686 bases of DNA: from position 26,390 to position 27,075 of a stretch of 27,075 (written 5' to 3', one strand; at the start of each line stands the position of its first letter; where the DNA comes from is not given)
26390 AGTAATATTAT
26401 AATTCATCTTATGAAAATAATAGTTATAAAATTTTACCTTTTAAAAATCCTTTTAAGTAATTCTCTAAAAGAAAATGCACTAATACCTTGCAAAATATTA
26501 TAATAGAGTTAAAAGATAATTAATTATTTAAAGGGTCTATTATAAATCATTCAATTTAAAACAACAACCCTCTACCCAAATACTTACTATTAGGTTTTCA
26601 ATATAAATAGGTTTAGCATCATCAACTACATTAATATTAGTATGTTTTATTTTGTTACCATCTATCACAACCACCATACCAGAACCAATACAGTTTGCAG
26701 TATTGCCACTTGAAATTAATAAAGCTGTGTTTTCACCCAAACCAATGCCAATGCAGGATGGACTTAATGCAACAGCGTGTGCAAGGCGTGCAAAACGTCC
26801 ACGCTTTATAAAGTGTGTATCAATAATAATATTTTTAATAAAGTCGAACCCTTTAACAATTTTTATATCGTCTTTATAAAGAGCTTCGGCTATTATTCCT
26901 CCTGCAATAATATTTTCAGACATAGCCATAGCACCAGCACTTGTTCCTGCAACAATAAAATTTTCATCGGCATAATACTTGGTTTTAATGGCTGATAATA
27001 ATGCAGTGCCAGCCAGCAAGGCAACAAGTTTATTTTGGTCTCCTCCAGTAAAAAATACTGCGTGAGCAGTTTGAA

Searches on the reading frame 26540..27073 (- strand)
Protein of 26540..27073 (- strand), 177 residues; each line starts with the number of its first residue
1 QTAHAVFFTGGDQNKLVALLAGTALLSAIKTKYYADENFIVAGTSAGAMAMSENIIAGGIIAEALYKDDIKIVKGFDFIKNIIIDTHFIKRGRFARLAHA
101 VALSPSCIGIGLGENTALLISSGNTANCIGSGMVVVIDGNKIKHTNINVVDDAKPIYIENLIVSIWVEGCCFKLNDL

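Call 12: search_protein_families(library=pfam, proteins=[window:26540-27073:-])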
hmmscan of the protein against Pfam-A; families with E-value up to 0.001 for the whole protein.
window:26540-27073:- (177 aa): 1 family
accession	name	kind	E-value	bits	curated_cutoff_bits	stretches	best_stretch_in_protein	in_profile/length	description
PF03575.23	Peptidase_S51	-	5.9e-15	55.9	23.9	1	3-123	83-201/206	Peptidase family S51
